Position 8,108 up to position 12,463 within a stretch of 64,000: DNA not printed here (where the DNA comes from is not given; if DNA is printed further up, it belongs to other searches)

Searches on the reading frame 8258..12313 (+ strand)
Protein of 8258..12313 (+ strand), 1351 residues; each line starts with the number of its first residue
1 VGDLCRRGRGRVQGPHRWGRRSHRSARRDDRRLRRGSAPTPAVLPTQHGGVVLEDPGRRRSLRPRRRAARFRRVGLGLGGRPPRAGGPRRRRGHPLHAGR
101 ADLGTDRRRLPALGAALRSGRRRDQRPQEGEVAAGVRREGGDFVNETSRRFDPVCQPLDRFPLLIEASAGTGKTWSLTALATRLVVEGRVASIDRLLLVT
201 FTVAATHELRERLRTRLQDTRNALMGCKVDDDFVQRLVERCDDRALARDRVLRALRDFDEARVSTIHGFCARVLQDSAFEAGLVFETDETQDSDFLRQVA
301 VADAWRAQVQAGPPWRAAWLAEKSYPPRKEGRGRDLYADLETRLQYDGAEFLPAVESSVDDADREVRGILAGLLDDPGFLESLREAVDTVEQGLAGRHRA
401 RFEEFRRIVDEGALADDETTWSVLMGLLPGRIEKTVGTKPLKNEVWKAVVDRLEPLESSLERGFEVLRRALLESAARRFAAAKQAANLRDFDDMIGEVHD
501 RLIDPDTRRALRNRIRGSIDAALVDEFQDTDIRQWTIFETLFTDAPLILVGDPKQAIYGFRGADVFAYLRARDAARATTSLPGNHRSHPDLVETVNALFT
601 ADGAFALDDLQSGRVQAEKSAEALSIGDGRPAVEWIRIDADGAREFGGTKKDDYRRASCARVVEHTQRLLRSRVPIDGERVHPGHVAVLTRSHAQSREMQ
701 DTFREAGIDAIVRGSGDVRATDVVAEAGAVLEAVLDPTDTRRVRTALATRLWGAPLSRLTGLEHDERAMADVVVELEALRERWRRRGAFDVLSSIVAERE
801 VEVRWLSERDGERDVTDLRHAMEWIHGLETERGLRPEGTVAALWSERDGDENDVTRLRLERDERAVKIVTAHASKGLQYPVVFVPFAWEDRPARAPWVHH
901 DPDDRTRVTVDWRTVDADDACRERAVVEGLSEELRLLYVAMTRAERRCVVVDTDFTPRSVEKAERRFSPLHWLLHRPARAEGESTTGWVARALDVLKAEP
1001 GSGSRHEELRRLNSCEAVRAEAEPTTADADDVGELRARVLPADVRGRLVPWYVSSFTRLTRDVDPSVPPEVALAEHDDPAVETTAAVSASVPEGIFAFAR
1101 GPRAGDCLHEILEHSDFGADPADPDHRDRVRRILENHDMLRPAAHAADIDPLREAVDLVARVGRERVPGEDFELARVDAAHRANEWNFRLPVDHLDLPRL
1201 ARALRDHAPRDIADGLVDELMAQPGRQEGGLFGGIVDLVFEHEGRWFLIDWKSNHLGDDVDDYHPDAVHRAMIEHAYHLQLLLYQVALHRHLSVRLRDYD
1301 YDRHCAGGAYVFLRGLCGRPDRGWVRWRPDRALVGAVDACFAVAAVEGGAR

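Call 45: search_protein_families(library=pfam, proteins=[window:8258-12313:+], max_evalue=0.00001)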
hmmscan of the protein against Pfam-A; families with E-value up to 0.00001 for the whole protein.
window:8258-12313:+ (1351 aa): 6 families
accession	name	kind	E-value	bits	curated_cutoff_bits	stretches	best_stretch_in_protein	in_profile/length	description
PF00580.27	UvrD-helicase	-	2.9e-46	158.8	23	1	161-573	14-268/271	UvrD/REP helicase N-terminal domain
PF13245.12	AAA_19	-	1.3e-15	58.2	25.1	2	508-561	82-134/134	AAA domain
PF13361.12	UvrD_C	-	1.4e-13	51.4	25.6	1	862-949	283-344/350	UvrD-like helicase C-terminal domain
PF13538.12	UvrD_C_2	-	7.6e-09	35.8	27.4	0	932-951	33-52/52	UvrD-like helicase C-terminal domain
PF12705.13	PDDEXK_1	-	1.7e-07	31.9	22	1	1098-1312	32-188/247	PD-(D/E)XK nuclease superfamily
PF13604.12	AAA_30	-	9.3e-06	25.9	27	0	462-610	45-180/191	AAA domain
